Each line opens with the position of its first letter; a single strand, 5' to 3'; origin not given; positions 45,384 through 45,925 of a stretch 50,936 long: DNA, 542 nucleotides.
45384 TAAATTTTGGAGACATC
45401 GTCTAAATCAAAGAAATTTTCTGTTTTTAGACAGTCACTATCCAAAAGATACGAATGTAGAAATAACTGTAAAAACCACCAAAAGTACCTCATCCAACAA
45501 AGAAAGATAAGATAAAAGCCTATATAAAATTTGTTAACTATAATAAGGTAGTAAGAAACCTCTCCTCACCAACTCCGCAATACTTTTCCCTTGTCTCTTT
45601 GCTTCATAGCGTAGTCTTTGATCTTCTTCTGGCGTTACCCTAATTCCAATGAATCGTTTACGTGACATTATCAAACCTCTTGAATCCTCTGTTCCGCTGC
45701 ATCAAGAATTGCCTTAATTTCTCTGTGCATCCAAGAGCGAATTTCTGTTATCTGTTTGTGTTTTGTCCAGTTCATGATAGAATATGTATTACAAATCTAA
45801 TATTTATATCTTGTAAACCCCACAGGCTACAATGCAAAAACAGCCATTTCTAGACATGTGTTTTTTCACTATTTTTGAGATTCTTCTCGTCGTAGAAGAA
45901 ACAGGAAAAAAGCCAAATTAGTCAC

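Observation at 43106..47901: Minimal (about 4.8 kb) integrase element inserted in tRNA-Gly with no recognisable replication, capsid or transfer genes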

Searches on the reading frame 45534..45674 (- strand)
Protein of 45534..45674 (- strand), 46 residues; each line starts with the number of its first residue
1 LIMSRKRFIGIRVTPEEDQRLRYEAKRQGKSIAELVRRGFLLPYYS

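Call 7: search_protein_families(library=pfam, proteins=[window:45534-45674:-], max_evalue=0.1)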
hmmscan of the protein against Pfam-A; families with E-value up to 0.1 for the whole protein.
window:45534-45674:- (46 aa): 5 families
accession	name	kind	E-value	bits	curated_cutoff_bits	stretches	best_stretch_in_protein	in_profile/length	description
PF21983.2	NikA-like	-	1e-06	29.2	27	1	5-38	3-36/72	Mobilization protein NikA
PF09386.16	ParD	-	0.0027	18.5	27.3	1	10-36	5-31/80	Antitoxin ParD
PF01402.27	RHH_1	-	0.0035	17.7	20.5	1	9-38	2-31/39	Ribbon-helix-helix protein, copG family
PF23807.1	RHH_10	-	0.0092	16.7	27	1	6-37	23-54/84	Ribbon-helix-helix protein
PF05534.18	HicB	-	0.023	15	21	1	11-37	22-48/51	HicB family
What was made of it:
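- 45534..45674 (-): Ribbon-helix-helix protein, 46 aa. It is the conserved partner of the integrase in this element family. PF21983 NikA-like at 29.2 bits against a cut-off of 27 (call 7).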

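Call 8: search_protein_families(library=phrogs, proteins=[window:45534-45674:-], max_evalue=0.1)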
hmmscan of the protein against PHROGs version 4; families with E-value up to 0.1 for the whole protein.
window:45534-45674:- (46 aa): 2 families
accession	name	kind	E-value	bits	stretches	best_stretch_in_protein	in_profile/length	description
phrog_876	-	transcription regulation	0.012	16.2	1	5-40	66-101/239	transcriptional repressor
phrog_3431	-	transcription regulation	0.035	14.9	1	3-41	16-53/67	Arc-like repressor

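Call 9: search_protein_families(library=ncbifam, proteins=[window:45534-45674:-], max_evalue=0.1)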
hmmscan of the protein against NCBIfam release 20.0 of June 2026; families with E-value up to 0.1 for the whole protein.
window:45534-45674:- (46 aa): 4 families
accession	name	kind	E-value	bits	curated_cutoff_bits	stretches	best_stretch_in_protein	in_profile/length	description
NF041264.1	MobA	equivalog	0.00084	19.8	80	1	5-38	3-36/91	plasmid mobilization protein MobA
NF046040.1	RelB_antitoxin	equivalog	0.00093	19.5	50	1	9-38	1-30/69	type II toxin-antitoxin system RelB family antitoxin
NF010451.0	PRK13877.1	equivalog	0.0045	17.3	134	1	5-38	12-45/124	conjugal transfer transcriptional regulator TraJ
NF041418.1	MbpA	equivalog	0.015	15.2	90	1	5-39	1-35/93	mobilization protein MbpA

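Call 16: search_protein_families(library=padloc, proteins=[window:45534-45674:-], max_evalue=1)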
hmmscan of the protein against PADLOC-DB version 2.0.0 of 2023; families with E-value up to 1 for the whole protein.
window:45534-45674:- (46 aa): 0 families

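Call 34: search_protein_families(library=pfam, proteins=[L005:5094-5357:-, L005:5478-6491:+, L005:7034-7975:-, L005:7972-9303:-, L005:10196-10834:-, L021:15562-17622:-, L021:17603-20194:-, L021:20178-21176:-, L081:1584-4073:+, L081:7184-9379:-], max_evalue=0.01)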
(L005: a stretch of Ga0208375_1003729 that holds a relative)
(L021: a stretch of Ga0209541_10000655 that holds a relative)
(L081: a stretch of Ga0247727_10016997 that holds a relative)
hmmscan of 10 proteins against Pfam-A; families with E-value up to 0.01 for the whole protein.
L005:5094-5357:- (87 aa): 0 families

L005:5478-6491:+ (337 aa): 2 families
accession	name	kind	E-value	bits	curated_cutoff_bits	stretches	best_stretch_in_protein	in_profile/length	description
PF13404.12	HTH_AsnC-type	-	1.2e-19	70.3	27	2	187-227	1-41/42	AsnC-type helix-turn-helix domain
PF13412.12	HTH_24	-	1.5e-15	56.9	21.9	2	187-232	1-46/48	Winged helix-turn-helix DNA-binding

L005:7034-7975:- (313 aa): 1 family
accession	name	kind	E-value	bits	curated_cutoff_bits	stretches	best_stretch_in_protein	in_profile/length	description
PF18895.5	T4SS_pilin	-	0.0003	21.2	26.6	1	69-122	12-64/71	Type IV secretion system pilin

L005:7972-9303:- (443 aa): 0 families

L005:10196-10834:- (212 aa): 0 families

L021:15562-17622:- (686 aa): 3 families
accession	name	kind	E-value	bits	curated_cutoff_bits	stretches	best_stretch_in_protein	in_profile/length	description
PF13337.12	BrxL_ATPase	-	3.1e-144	480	25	1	163-476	1-313/313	Lon-like protease BrxL-like, ATPase domain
PF20442.3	BrxL_N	-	1.4e-50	171.1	28.2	1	23-154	1-132/132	BREX system Lon protease-like protein BrxL N-terminal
PF05362.19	Lon_C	-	4.7e-10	39.8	21.1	1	522-680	42-200/205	Lon protease (S16) C-terminal proteolytic domain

L021:17603-20194:- (863 aa): 2 families
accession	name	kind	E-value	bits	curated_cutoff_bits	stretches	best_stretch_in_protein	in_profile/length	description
PF08665.17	PglZ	-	1.5e-54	185.1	25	1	472-646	1-178/179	PglZ domain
PF01663.27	Phosphodiest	-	0.00036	20.7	23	1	570-641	149-222/342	Type I phosphodiesterase / nucleotide pyrophosphatase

L021:20178-21176:- (332 aa): 1 family
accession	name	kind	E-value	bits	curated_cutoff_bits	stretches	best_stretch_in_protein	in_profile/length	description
PF21825.2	crAss001_48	-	0.0059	16.9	24.8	0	277-303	30-56/61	crAss001_48 related protein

L081:1584-4073:+ (829 aa): 0 families

L081:7184-9379:- (731 aa): 2 families
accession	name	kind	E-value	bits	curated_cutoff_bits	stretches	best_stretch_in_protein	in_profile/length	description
PF09250.16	Prim-Pol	-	2.2e-13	51.4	22.8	1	14-144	12-153/158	Bifunctional DNA primase/polymerase, N-terminal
PF08708.16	PriCT_1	-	2.3e-12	46.8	21.1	1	173-231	5-62/67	Primase C terminal 1 (PriCT-1)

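Call 35: search_protein_families(library=pfam, proteins=[L077:1821-3056:-, L077:3348-4490:-, L077:5369-6703:+, L065:14870-16309:-, L065:16425-17567:+, L065:13330-14142:+, L065:11253-11999:-, L065:12001-12693:-, L081:5400-6278:-, L021:13413-14105:-], max_evalue=0.01)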
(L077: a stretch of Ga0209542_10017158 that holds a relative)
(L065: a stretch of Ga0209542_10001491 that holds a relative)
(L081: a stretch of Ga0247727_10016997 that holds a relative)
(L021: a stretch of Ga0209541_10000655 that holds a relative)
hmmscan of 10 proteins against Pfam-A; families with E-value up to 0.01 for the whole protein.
L077:1821-3056:- (411 aa): 1 family
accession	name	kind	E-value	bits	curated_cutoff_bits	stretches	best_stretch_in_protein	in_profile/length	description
PF02661.23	Fic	-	1.1e-13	52.2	24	1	256-358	1-93/93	Fic/DOC family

L077:3348-4490:- (380 aa): 1 family
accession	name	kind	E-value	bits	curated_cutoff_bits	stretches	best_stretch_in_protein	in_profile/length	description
PF12705.13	PDDEXK_1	-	0.00023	21.6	22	1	300-379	120-167/247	PD-(D/E)XK nuclease superfamily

L077:5369-6703:+ (444 aa): 0 families

L065:14870-16309:- (479 aa): 1 family
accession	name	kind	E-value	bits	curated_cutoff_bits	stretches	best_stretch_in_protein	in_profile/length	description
PF09471.16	Peptidase_M64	-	2.3e-05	24.2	26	1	182-244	6-66/302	IgA Peptidase M64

L065:16425-17567:+ (380 aa): 0 families

L065:13330-14142:+ (270 aa): 0 families

L065:11253-11999:- (248 aa): 0 families

L065:12001-12693:- (230 aa): 0 families

L081:5400-6278:- (292 aa): 0 families

L021:13413-14105:- (230 aa): 1 family
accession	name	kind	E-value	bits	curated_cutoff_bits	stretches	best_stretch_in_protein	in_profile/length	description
PF01048.26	PNP_UDP_1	-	3.6e-51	174.3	25.1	1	2-228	1-233/233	Phosphorylase superfamily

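Call 71: search_protein_families(library=pfam, proteins=[L021:11443-11733:-, L081:6286-6684:-, L006:9511-10515:-], max_evalue=0.01)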
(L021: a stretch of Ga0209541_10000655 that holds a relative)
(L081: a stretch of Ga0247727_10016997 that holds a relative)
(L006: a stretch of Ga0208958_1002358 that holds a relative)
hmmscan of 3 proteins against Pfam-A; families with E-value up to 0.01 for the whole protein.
L021:11443-11733:- (96 aa): 0 families

L081:6286-6684:- (132 aa): 0 families

L006:9511-10515:- (334 aa): 0 families

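Call 88: search_protein_families(library=pfam, proteins=[L026:14952-17984:-, L050:12313-15360:-, L051:11449-13890:-, L052:10357-13497:-, L055:18005-20779:-, L057:12098-14779:-, L057:16439-19363:-, L070:14958-17669:-, L023:12610-14718:+, L073:4585-6336:+], max_evalue=0.001)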
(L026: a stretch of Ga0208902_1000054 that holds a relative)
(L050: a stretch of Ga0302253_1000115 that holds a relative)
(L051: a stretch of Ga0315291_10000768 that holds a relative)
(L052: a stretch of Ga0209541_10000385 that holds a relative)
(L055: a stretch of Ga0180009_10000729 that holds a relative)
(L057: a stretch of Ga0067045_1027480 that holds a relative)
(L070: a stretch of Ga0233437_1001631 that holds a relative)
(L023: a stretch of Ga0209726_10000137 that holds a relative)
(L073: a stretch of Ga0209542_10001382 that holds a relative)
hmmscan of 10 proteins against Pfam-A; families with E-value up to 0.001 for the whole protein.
L026:14952-17984:- (1010 aa): 5 families
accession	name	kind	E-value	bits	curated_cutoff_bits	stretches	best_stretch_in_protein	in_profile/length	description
PF18766.7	SWI2_SNF2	-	7.4e-73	245.3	26.7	1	253-481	1-220/221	SWI2/SNF2 ATPase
PF04313.20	HSDR_N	-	8.1e-38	130.7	25.1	1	23-198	17-192/198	Type I restriction enzyme R protein N terminus (HSDR_N)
PF22679.2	T1R_D3-like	-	4.1e-33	115.5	27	1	524-668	4-158/158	Type I restriction enzyme subunit R domain 3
PF04851.21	ResIII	-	1.7e-18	67.5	22.5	1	251-414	5-162/164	Type III restriction enzyme, res subunit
PF00270.35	DEAD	-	2.2e-05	24.7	26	1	276-413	22-159/167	DEAD/DEAH box helicase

L050:12313-15360:- (1015 aa): 8 families
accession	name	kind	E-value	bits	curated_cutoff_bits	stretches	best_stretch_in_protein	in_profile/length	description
PF13414.12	TPR_11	-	5.9e-57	189.5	26.8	6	647-680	8-41/42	TPR repeat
PF13374.12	TPR_10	-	6.4e-14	51.9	27.5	0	587-618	4-35/42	Tetratricopeptide repeat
PF13431.12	TPR_17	-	2.5e-11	43.4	24.4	0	656-681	2-27/34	Tetratricopeptide repeat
PF20308.4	TPR-S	-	1.3e-08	35.8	27.6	0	775-874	5-93/102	Tetratricopeptide Repeats-Sensor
PF25238.1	OGFOD2-like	-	5.7e-06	26.8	31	0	446-476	67-97/123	OGFOD2-like domain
PF21137.3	ANM3_C2H2_Zf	-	0.0006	20.1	27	1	876-904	4-32/46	Protein arginine N-methyltransferase 3, C2H2 zinc finger domain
PF02259.29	FAT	-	0.00064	19.5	24.2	0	723-785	255-329/343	FAT domain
PF13424.12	TPR_12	-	0.00074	20.1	30.1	0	635-705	5-76/77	Tetratricopeptide repeat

L051:11449-13890:- (813 aa): 0 families

L052:10357-13497:- (1046 aa): 4 families
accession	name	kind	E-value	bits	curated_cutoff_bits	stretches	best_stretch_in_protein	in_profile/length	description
PF19044.6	P-loop_TraG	-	4.9e-28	98.3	25.8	1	526-831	27-345/413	TraG P-loop domain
PF01935.23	DUF87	-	2.8e-17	64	23.2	1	513-700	8-182/220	Helicase HerA, central domain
PF12846.13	AAA_10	-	6.5e-16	58.8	27.5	2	526-637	19-138/362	AAA-like domain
PF12666.12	PrgI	-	0.00062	20.7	27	0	9-70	6-75/91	PrgI family protein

L055:18005-20779:- (924 aa): 4 families
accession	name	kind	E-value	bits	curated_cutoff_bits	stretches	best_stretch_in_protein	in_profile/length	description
PF02384.22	N6_Mtase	-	1e-35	124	20.4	1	324-699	5-307/311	N-6 DNA Methylase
PF13588.12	HSDR_N_2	-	2.5e-20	73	25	1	79-180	1-101/110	Type I restriction enzyme R protein N terminus (HSDR_N)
PF07669.17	Eco57I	-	1.6e-12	48.3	25.3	1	405-584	3-165/171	Eco57I restriction-modification methylase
PF01170.24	UPF0020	-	5.2e-07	30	22.3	1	355-419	21-93/197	RMKL-like, methyltransferase domain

L057:12098-14779:- (893 aa): 3 families
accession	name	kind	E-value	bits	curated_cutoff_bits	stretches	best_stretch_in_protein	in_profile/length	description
PF04851.21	ResIII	-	6.3e-23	81.9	22.5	1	13-233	3-163/164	Type III restriction enzyme, res subunit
PF18766.7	SWI2_SNF2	-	3.7e-07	30.5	26.7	1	70-266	27-188/221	SWI2/SNF2 ATPase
PF00271.37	Helicase_C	-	6e-05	23.7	23.5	1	318-419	19-108/110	Helicase conserved C-terminal domain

L057:16439-19363:- (974 aa): 6 families
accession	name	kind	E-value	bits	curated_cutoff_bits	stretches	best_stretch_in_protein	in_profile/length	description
PF00176.29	SNF2-rel_dom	-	1.1e-36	126.8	24.9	1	68-270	17-223/290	SNF2-related domain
PF00271.37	Helicase_C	-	1.2e-20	74.3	23.5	1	455-563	4-110/110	Helicase conserved C-terminal domain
PF04851.21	ResIII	-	4.8e-12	46.5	22.5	1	50-210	3-162/164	Type III restriction enzyme, res subunit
PF00270.35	DEAD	-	7.4e-11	42.5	26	1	70-212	16-162/167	DEAD/DEAH box helicase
PF13872.12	AAA_34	-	2.4e-07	30.4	27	1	67-199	59-206/306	P-loop containing NTP hydrolase pore-1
PF22590.2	Cas3-like_C_2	-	0.0004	21.1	27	0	441-562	3-104/106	CRISPR-associated nuclease/helicase Cas3, C-terminal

L070:14958-17669:- (903 aa): 4 families
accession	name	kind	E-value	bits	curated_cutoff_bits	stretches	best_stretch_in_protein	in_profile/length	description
PF19044.6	P-loop_TraG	-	3.2e-25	89.1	25.8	1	382-731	27-387/413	TraG P-loop domain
PF01935.23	DUF87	-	4.4e-17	63.4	23.2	1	369-569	8-204/220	Helicase HerA, central domain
PF12846.13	AAA_10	-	6.3e-14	52.2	27.5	1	383-681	20-324/362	AAA-like domain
PF11130.14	TraC_F_IV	-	9e-07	28.7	28.1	1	107-297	129-340/375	TraC protein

L023:12610-14718:+ (702 aa): 2 families
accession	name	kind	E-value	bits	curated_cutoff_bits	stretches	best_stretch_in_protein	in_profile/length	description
PF09250.16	Prim-Pol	-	1.1e-16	62.1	22.8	1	10-151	5-155/158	Bifunctional DNA primase/polymerase, N-terminal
PF01807.25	Zn_ribbon_DnaG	-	1.5e-07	31.6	24.9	1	182-222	35-73/98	CHC2 zinc finger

L073:4585-6336:+ (583 aa): 3 families
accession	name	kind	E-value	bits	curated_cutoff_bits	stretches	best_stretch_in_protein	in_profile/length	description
PF00587.30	tRNA-synt_2b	-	8.5e-30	104.6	29.3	1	96-464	3-179/179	tRNA synthetase class II core domain (G, H, P, S and T)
PF04073.20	tRNA_edit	-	3.7e-20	72.7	25.5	1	260-372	4-112/123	Aminoacyl-tRNA editing domain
PF03129.25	HGTP_anticodon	-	1.9e-16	60.4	21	1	480-560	1-81/94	Anticodon binding domain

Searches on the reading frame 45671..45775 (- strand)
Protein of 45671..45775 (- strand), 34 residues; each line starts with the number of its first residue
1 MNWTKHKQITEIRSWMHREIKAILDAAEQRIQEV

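Call 7: search_protein_families(library=pfam, proteins=[window:45671-45775:-], max_evalue=0.1)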
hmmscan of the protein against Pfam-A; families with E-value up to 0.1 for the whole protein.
window:45671-45775:- (34 aa): 0 families

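Call 8: search_protein_families(library=phrogs, proteins=[window:45671-45775:-], max_evalue=0.1)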
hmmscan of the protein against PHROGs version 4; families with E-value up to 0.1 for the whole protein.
window:45671-45775:- (34 aa): 1 family
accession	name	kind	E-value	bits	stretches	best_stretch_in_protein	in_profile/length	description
phrog_2570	-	unknown function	0.057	14.5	1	17-34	38-55/65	-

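Call 9: search_protein_families(library=ncbifam, proteins=[window:45671-45775:-], max_evalue=0.1)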
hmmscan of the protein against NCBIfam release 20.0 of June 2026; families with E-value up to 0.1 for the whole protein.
window:45671-45775:- (34 aa): 0 families

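Call 16: search_protein_families(library=padloc, proteins=[window:45671-45775:-], max_evalue=1)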
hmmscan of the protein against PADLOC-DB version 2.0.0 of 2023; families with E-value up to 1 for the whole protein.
window:45671-45775:- (34 aa): 0 families

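Call 34: search_protein_families(library=pfam, proteins=[L005:5094-5357:-, L005:5478-6491:+, L005:7034-7975:-, L005:7972-9303:-, L005:10196-10834:-, L021:15562-17622:-, L021:17603-20194:-, L021:20178-21176:-, L081:1584-4073:+, L081:7184-9379:-], max_evalue=0.01)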
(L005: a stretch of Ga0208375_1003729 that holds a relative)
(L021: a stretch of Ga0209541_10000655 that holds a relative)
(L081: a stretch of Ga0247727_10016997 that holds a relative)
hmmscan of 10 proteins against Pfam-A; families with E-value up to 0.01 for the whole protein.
L005:5094-5357:- (87 aa): 0 families

L005:5478-6491:+ (337 aa): 2 families
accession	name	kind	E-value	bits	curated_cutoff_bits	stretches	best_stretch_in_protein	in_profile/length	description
PF13404.12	HTH_AsnC-type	-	1.2e-19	70.3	27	2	187-227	1-41/42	AsnC-type helix-turn-helix domain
PF13412.12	HTH_24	-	1.5e-15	56.9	21.9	2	187-232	1-46/48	Winged helix-turn-helix DNA-binding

L005:7034-7975:- (313 aa): 1 family
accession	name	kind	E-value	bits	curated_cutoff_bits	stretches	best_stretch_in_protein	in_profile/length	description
PF18895.5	T4SS_pilin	-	0.0003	21.2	26.6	1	69-122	12-64/71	Type IV secretion system pilin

L005:7972-9303:- (443 aa): 0 families

L005:10196-10834:- (212 aa): 0 families

L021:15562-17622:- (686 aa): 3 families
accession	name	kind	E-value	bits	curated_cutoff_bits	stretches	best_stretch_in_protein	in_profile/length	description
PF13337.12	BrxL_ATPase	-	3.1e-144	480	25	1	163-476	1-313/313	Lon-like protease BrxL-like, ATPase domain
PF20442.3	BrxL_N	-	1.4e-50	171.1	28.2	1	23-154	1-132/132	BREX system Lon protease-like protein BrxL N-terminal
PF05362.19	Lon_C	-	4.7e-10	39.8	21.1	1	522-680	42-200/205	Lon protease (S16) C-terminal proteolytic domain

L021:17603-20194:- (863 aa): 2 families
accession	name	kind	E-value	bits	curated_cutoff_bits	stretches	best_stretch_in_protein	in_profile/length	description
PF08665.17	PglZ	-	1.5e-54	185.1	25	1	472-646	1-178/179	PglZ domain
PF01663.27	Phosphodiest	-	0.00036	20.7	23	1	570-641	149-222/342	Type I phosphodiesterase / nucleotide pyrophosphatase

L021:20178-21176:- (332 aa): 1 family
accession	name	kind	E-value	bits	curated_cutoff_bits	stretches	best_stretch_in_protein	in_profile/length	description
PF21825.2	crAss001_48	-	0.0059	16.9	24.8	0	277-303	30-56/61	crAss001_48 related protein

L081:1584-4073:+ (829 aa): 0 families

L081:7184-9379:- (731 aa): 2 families
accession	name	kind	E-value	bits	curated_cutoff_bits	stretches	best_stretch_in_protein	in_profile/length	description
PF09250.16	Prim-Pol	-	2.2e-13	51.4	22.8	1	14-144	12-153/158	Bifunctional DNA primase/polymerase, N-terminal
PF08708.16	PriCT_1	-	2.3e-12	46.8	21.1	1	173-231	5-62/67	Primase C terminal 1 (PriCT-1)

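Call 35: search_protein_families(library=pfam, proteins=[L077:1821-3056:-, L077:3348-4490:-, L077:5369-6703:+, L065:14870-16309:-, L065:16425-17567:+, L065:13330-14142:+, L065:11253-11999:-, L065:12001-12693:-, L081:5400-6278:-, L021:13413-14105:-], max_evalue=0.01)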
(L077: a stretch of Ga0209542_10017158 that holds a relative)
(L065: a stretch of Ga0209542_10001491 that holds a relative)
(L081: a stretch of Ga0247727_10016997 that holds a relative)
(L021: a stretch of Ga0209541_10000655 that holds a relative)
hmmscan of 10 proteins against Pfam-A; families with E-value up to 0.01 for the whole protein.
L077:1821-3056:- (411 aa): 1 family
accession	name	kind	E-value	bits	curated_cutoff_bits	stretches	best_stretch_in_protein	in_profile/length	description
PF02661.23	Fic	-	1.1e-13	52.2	24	1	256-358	1-93/93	Fic/DOC family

L077:3348-4490:- (380 aa): 1 family
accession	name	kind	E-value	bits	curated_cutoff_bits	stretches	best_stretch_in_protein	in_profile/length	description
PF12705.13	PDDEXK_1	-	0.00023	21.6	22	1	300-379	120-167/247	PD-(D/E)XK nuclease superfamily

L077:5369-6703:+ (444 aa): 0 families

L065:14870-16309:- (479 aa): 1 family
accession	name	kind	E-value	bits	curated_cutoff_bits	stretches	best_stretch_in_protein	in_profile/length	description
PF09471.16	Peptidase_M64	-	2.3e-05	24.2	26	1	182-244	6-66/302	IgA Peptidase M64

L065:16425-17567:+ (380 aa): 0 families

L065:13330-14142:+ (270 aa): 0 families

L065:11253-11999:- (248 aa): 0 families

L065:12001-12693:- (230 aa): 0 families

L081:5400-6278:- (292 aa): 0 families

L021:13413-14105:- (230 aa): 1 family
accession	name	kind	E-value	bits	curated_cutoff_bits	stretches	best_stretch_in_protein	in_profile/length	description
PF01048.26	PNP_UDP_1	-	3.6e-51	174.3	25.1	1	2-228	1-233/233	Phosphorylase superfamily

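Call 71: search_protein_families(library=pfam, proteins=[L021:11443-11733:-, L081:6286-6684:-, L006:9511-10515:-], max_evalue=0.01)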
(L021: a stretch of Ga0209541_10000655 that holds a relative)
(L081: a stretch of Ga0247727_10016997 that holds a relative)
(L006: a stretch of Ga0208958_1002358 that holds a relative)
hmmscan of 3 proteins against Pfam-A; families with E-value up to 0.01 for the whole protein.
L021:11443-11733:- (96 aa): 0 families

L081:6286-6684:- (132 aa): 0 families

L006:9511-10515:- (334 aa): 0 families

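Call 88: search_protein_families(library=pfam, proteins=[L026:14952-17984:-, L050:12313-15360:-, L051:11449-13890:-, L052:10357-13497:-, L055:18005-20779:-, L057:12098-14779:-, L057:16439-19363:-, L070:14958-17669:-, L023:12610-14718:+, L073:4585-6336:+], max_evalue=0.001)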
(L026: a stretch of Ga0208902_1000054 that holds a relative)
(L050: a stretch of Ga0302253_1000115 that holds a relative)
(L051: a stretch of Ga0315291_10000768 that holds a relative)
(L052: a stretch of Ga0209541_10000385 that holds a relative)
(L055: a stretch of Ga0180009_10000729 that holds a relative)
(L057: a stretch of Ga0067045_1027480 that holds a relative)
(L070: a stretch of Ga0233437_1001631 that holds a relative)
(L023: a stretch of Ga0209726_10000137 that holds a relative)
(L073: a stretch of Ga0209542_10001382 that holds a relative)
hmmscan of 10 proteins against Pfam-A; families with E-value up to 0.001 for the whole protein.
L026:14952-17984:- (1010 aa): 5 families
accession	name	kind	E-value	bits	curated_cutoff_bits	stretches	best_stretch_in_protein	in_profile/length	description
PF18766.7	SWI2_SNF2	-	7.4e-73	245.3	26.7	1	253-481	1-220/221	SWI2/SNF2 ATPase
PF04313.20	HSDR_N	-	8.1e-38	130.7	25.1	1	23-198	17-192/198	Type I restriction enzyme R protein N terminus (HSDR_N)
PF22679.2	T1R_D3-like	-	4.1e-33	115.5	27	1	524-668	4-158/158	Type I restriction enzyme subunit R domain 3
PF04851.21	ResIII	-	1.7e-18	67.5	22.5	1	251-414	5-162/164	Type III restriction enzyme, res subunit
PF00270.35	DEAD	-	2.2e-05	24.7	26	1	276-413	22-159/167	DEAD/DEAH box helicase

L050:12313-15360:- (1015 aa): 8 families
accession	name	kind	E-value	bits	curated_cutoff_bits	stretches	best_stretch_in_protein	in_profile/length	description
PF13414.12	TPR_11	-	5.9e-57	189.5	26.8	6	647-680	8-41/42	TPR repeat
PF13374.12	TPR_10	-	6.4e-14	51.9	27.5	0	587-618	4-35/42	Tetratricopeptide repeat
PF13431.12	TPR_17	-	2.5e-11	43.4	24.4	0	656-681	2-27/34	Tetratricopeptide repeat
PF20308.4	TPR-S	-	1.3e-08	35.8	27.6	0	775-874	5-93/102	Tetratricopeptide Repeats-Sensor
PF25238.1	OGFOD2-like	-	5.7e-06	26.8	31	0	446-476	67-97/123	OGFOD2-like domain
PF21137.3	ANM3_C2H2_Zf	-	0.0006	20.1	27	1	876-904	4-32/46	Protein arginine N-methyltransferase 3, C2H2 zinc finger domain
PF02259.29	FAT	-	0.00064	19.5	24.2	0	723-785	255-329/343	FAT domain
PF13424.12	TPR_12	-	0.00074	20.1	30.1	0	635-705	5-76/77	Tetratricopeptide repeat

L051:11449-13890:- (813 aa): 0 families

L052:10357-13497:- (1046 aa): 4 families
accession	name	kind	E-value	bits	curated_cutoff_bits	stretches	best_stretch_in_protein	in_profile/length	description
PF19044.6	P-loop_TraG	-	4.9e-28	98.3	25.8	1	526-831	27-345/413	TraG P-loop domain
PF01935.23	DUF87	-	2.8e-17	64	23.2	1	513-700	8-182/220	Helicase HerA, central domain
PF12846.13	AAA_10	-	6.5e-16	58.8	27.5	2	526-637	19-138/362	AAA-like domain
PF12666.12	PrgI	-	0.00062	20.7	27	0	9-70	6-75/91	PrgI family protein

L055:18005-20779:- (924 aa): 4 families
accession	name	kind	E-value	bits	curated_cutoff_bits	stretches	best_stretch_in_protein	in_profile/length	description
PF02384.22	N6_Mtase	-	1e-35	124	20.4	1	324-699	5-307/311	N-6 DNA Methylase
PF13588.12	HSDR_N_2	-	2.5e-20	73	25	1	79-180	1-101/110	Type I restriction enzyme R protein N terminus (HSDR_N)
PF07669.17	Eco57I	-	1.6e-12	48.3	25.3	1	405-584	3-165/171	Eco57I restriction-modification methylase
PF01170.24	UPF0020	-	5.2e-07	30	22.3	1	355-419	21-93/197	RMKL-like, methyltransferase domain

L057:12098-14779:- (893 aa): 3 families
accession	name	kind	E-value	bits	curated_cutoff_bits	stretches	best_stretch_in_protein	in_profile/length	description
PF04851.21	ResIII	-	6.3e-23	81.9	22.5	1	13-233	3-163/164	Type III restriction enzyme, res subunit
PF18766.7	SWI2_SNF2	-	3.7e-07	30.5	26.7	1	70-266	27-188/221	SWI2/SNF2 ATPase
PF00271.37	Helicase_C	-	6e-05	23.7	23.5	1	318-419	19-108/110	Helicase conserved C-terminal domain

L057:16439-19363:- (974 aa): 6 families
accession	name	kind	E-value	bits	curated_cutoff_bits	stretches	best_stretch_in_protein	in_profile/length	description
PF00176.29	SNF2-rel_dom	-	1.1e-36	126.8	24.9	1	68-270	17-223/290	SNF2-related domain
PF00271.37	Helicase_C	-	1.2e-20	74.3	23.5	1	455-563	4-110/110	Helicase conserved C-terminal domain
PF04851.21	ResIII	-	4.8e-12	46.5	22.5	1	50-210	3-162/164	Type III restriction enzyme, res subunit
PF00270.35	DEAD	-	7.4e-11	42.5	26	1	70-212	16-162/167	DEAD/DEAH box helicase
PF13872.12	AAA_34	-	2.4e-07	30.4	27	1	67-199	59-206/306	P-loop containing NTP hydrolase pore-1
PF22590.2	Cas3-like_C_2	-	0.0004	21.1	27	0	441-562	3-104/106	CRISPR-associated nuclease/helicase Cas3, C-terminal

L070:14958-17669:- (903 aa): 4 families
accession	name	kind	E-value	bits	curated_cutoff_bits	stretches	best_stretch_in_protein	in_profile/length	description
PF19044.6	P-loop_TraG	-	3.2e-25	89.1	25.8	1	382-731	27-387/413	TraG P-loop domain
PF01935.23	DUF87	-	4.4e-17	63.4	23.2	1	369-569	8-204/220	Helicase HerA, central domain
PF12846.13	AAA_10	-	6.3e-14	52.2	27.5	1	383-681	20-324/362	AAA-like domain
PF11130.14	TraC_F_IV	-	9e-07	28.7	28.1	1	107-297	129-340/375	TraC protein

L023:12610-14718:+ (702 aa): 2 families
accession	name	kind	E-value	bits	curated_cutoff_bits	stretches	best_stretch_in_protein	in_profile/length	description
PF09250.16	Prim-Pol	-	1.1e-16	62.1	22.8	1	10-151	5-155/158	Bifunctional DNA primase/polymerase, N-terminal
PF01807.25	Zn_ribbon_DnaG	-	1.5e-07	31.6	24.9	1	182-222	35-73/98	CHC2 zinc finger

L073:4585-6336:+ (583 aa): 3 families
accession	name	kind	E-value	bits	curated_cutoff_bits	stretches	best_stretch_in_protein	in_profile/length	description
PF00587.30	tRNA-synt_2b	-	8.5e-30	104.6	29.3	1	96-464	3-179/179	tRNA synthetase class II core domain (G, H, P, S and T)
PF04073.20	tRNA_edit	-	3.7e-20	72.7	25.5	1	260-372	4-112/123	Aminoacyl-tRNA editing domain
PF03129.25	HGTP_anticodon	-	1.9e-16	60.4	21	1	480-560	1-81/94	Anticodon binding domain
